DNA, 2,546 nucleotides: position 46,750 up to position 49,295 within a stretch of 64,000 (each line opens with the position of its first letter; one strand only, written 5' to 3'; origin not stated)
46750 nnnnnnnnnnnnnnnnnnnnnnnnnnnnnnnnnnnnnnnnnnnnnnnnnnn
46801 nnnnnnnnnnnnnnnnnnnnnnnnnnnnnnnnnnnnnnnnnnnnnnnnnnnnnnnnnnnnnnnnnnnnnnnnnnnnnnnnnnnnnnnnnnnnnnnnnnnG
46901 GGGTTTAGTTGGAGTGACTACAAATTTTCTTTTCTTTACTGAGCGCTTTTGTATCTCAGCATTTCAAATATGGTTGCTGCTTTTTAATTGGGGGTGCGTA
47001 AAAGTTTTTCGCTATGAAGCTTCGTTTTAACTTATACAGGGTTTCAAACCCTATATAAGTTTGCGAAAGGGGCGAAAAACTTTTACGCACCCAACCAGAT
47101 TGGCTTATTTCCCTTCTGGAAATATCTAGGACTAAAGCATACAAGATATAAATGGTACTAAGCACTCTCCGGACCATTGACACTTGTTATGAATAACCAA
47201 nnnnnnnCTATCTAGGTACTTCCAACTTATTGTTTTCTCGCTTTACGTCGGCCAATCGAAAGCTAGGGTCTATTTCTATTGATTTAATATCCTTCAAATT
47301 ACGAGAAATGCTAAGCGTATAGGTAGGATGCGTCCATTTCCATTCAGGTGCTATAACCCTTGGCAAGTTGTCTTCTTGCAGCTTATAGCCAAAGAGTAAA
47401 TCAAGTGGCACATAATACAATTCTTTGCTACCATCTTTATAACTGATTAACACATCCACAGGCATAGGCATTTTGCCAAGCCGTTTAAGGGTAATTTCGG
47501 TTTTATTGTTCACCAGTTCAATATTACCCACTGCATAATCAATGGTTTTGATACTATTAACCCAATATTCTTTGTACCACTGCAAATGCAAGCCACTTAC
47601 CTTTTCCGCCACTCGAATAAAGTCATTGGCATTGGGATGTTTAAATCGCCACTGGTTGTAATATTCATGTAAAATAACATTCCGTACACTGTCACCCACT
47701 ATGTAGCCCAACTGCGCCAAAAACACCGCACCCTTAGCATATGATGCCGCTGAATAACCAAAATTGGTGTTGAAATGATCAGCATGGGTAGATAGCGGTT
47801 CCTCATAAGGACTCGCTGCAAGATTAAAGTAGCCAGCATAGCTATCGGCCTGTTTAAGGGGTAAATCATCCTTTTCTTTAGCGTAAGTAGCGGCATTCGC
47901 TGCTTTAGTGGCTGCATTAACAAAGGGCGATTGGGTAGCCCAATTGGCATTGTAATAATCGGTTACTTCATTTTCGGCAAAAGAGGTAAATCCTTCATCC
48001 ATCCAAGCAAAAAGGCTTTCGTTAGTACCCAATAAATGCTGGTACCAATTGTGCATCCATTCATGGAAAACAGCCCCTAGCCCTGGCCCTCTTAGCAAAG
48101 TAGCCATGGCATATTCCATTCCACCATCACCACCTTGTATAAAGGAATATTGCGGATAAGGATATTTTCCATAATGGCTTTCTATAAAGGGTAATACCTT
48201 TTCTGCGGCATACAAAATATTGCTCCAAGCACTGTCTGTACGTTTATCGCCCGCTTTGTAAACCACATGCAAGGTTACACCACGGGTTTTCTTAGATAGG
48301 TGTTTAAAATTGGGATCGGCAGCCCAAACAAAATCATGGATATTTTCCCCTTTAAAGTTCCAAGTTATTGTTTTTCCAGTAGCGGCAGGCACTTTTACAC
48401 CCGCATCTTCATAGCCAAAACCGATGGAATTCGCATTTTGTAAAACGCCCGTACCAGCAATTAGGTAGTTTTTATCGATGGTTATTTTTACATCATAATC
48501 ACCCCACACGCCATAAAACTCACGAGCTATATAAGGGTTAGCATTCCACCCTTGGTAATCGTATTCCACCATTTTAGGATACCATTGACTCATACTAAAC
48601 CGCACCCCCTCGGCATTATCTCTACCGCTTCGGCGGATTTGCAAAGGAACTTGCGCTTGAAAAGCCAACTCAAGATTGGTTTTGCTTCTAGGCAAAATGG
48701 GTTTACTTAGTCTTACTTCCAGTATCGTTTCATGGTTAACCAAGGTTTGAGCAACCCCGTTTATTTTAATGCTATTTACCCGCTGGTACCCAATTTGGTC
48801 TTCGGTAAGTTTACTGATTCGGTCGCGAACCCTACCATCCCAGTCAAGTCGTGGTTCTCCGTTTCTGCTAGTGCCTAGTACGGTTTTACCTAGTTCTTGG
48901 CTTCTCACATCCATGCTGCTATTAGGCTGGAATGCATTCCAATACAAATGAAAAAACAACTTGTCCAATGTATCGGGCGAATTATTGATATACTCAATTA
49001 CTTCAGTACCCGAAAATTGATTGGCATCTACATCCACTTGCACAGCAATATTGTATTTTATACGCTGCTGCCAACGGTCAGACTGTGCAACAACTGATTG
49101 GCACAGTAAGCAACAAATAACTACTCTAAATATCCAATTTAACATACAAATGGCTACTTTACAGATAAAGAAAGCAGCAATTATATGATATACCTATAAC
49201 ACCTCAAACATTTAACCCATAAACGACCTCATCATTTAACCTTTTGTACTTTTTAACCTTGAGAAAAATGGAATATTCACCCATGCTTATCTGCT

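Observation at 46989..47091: MITE-like element with 21-bp terminal inverted repeats, in at least four copies including an orientation-flipped core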

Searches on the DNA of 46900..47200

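Call 59: search_rna_families(source=window, start=46900, end=47200, threshold=evalue, max_evalue=1)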
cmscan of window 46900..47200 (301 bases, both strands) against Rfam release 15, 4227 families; matches with E-value up to 1: 5.
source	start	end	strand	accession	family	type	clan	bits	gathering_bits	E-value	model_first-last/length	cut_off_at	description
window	46985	47095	-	RF04130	MIR7996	Gene; miRNA;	-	24.5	119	0.022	1-190/190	no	MIR7996 microRNA precursor family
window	46975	47111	+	RF00885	MIR821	Gene; miRNA;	-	24.1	249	0.013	1-275/275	no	MIR821 microRNA precursor family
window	46991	47094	+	RF02792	sRNA162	Gene; antisense;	-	22.6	78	0.047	1-190/190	no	Archaeal Small RNA 162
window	46986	47101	+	RF04134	MIR7504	Gene; miRNA;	-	22.3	83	0.11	1-124/124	no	MIR7504 microRNA precursor family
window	46980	47111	-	RF00885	MIR821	Gene; miRNA;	-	21.6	249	0.044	1-275/275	no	MIR821 microRNA precursor family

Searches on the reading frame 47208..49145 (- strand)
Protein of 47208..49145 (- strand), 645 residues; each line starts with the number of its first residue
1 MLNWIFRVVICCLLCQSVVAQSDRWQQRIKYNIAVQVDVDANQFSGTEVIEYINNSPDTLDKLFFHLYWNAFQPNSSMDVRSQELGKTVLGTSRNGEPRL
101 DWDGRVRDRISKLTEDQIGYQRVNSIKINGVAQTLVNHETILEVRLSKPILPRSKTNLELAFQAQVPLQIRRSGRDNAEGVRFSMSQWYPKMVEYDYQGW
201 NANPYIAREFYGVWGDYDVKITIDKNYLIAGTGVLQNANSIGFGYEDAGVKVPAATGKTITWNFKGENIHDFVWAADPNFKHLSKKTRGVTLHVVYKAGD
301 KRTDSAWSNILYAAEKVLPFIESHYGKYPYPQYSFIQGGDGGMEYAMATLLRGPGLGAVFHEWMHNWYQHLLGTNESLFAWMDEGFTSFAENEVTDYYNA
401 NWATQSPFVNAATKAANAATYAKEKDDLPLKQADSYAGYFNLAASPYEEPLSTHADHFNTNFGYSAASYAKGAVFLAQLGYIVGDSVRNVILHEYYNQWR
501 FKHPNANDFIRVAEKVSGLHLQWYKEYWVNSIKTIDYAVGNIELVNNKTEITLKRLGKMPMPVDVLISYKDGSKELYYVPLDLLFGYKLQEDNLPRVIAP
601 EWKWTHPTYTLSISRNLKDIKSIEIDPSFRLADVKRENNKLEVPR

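Call 17: search_protein_families(library=pfam, proteins=[window:47208-49145:-])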
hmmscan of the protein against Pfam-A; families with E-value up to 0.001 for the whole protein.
window:47208-49145:- (645 aa): 1 family
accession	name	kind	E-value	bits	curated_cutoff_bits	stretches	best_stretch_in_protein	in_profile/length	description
PF01433.26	Peptidase_M1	-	4.2e-11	43.3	27.7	1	359-528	71-218/218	Peptidase family M1 domain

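Call 38: find_homologous_proteins(query=window:47208-49145:-, max_evalue=1e-50)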
Query window:47208-49145:- (645 aa): 8000 proteins with E <= 1e-50 among 8000 candidates; the best 120 are listed.
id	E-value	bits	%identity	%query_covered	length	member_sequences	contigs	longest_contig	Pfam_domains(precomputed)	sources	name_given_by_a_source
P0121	0.0e+0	1514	100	100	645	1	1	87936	PF01433.27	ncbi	-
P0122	0.0e+0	1153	74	100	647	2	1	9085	PF01433.27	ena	-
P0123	0.0e+0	1130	73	99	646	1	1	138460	PF01433.27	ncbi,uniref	ncbi:M1 family metallopeptidase [Parasediminibacterium sp. JCM 36343]|uniref:M1 family metallopeptid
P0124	0.0e+0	1116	72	99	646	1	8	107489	PF01433.27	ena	-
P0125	0.0e+0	1115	72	99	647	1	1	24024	PF01433.27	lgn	-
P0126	0.0e+0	1115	72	99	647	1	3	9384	PF01433.27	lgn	-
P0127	0.0e+0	1114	74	97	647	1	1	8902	PF01433.27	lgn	-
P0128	0.0e+0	1111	72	99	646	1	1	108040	PF01433.27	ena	-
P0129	0.0e+0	1110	72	100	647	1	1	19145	PF01433.27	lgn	-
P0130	0.0e+0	1110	72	99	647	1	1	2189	PF01433.27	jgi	jgi:Peptidase family M1 domain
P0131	0.0e+0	1108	73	98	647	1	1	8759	PF01433.27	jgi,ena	-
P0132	0.0e+0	1108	72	99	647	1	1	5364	PF01433.27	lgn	-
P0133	0.0e+0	1107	72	99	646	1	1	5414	PF01433.27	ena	-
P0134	0.0e+0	1104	72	100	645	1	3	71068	PF01433.27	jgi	-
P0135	0.0e+0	1104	72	99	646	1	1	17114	PF01433.27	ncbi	-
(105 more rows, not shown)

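Call 39: find_encoding_contigs(protein=P0121, flank=1000, max_places=3)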
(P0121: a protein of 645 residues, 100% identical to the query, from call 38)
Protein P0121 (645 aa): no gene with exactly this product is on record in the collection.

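Call 41: list_cluster_members(proteins=[P0121, P0001, P0002])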
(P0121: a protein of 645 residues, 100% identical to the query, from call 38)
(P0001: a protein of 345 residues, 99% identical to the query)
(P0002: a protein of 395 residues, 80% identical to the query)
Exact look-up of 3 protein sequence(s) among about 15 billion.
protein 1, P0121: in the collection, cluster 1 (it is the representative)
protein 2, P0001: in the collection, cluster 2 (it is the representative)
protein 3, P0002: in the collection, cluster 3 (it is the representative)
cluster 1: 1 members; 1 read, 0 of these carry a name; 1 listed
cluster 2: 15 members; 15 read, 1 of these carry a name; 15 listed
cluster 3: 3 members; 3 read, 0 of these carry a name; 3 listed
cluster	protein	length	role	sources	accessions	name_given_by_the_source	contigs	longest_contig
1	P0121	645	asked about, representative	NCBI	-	-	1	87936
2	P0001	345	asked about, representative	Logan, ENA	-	-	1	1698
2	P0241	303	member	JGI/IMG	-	hypothetical protein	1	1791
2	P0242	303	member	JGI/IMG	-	-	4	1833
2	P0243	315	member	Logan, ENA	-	-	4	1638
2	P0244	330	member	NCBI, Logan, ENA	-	-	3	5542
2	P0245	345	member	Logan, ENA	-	-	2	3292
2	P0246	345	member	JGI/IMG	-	-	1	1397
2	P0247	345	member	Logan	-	-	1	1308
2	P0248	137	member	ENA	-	-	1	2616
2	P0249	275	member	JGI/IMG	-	-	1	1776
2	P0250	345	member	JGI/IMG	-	-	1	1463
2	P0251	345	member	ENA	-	-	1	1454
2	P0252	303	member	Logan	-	-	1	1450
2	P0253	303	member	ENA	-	-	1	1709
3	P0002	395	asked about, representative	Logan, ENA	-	-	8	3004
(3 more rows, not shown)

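Call 42: find_encoding_contigs(protein=P0123, flank=4000, max_places=2)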
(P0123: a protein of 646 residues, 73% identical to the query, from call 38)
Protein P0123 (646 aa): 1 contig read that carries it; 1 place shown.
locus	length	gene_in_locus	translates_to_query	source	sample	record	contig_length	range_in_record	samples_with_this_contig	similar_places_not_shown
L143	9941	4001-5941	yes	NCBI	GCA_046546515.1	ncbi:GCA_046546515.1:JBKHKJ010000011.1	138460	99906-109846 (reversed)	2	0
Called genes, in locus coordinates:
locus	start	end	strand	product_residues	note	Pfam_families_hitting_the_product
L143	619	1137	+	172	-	PF02357:NusG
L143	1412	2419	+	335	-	PF01408:GFO_IDH_MocA, PF03447:NAD_binding_3 (weak), PF02894:GFO_IDH_MocA_C, PF22725:GFO_IDH_MocA_C3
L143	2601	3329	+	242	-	PF13505:OMP_b-brl, PF13568:OMP_b-brl_2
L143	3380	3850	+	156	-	PF25084:LbH_EIF2B (weak), PF00132:Hexapep, PF25087:GMPPB_C (weak), PF00132:Hexapep (weak), PF14602:Hexapep_2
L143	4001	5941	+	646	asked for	PF01433:Peptidase_M1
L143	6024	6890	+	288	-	PF01510:Amidase_2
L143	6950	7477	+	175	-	-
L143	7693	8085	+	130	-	PF00072:Response_reg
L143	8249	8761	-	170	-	PF17761:DUF1016_N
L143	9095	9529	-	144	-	-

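Call 43: find_encoding_contigs(protein=P0122, flank=4000, max_places=2)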
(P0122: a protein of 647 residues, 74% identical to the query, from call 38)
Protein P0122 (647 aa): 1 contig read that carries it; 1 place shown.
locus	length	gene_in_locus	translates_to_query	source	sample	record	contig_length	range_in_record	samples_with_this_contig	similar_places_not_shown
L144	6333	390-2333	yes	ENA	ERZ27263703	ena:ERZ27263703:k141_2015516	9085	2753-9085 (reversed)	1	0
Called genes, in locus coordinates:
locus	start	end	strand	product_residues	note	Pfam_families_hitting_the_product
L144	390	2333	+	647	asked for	PF01433:Peptidase_M1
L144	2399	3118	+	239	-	PF04029:2-ph_phosp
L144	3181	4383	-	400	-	PF13177:DNA_pol3_delta2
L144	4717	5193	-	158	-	-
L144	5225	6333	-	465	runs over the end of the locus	PF14356:DUF4403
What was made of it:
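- On MITE (non-autonomous DDE-transposon derivative): The nearest has 73-74% aa identity and broken synteny (calls 38, 42, 43).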

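Call 65: find_encoding_contigs(protein=P0244, flank=3000, max_places=4)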
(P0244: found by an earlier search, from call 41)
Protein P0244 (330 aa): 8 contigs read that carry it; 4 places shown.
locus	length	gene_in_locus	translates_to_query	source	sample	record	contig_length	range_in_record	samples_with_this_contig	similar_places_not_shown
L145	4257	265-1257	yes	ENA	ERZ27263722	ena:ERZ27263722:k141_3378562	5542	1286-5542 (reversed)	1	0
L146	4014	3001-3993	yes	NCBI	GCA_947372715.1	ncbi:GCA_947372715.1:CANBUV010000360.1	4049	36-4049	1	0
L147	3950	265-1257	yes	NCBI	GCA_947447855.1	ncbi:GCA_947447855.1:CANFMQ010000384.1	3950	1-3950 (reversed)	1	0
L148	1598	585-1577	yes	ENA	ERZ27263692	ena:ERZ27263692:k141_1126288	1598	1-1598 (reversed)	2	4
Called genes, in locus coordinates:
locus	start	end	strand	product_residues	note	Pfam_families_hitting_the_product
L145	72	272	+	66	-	-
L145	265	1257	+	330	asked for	PF06782:UPF0236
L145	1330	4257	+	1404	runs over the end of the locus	?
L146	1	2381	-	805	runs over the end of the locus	?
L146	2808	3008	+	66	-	-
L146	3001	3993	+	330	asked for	PF06782:UPF0236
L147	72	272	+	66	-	-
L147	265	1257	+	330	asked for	PF06782:UPF0236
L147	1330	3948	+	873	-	?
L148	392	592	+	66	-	-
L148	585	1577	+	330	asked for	PF06782:UPF0236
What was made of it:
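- The IS occurs at contig ends of NCBI MAGs GCA_947372715.1 and GCA_947447855.1 (call 65).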
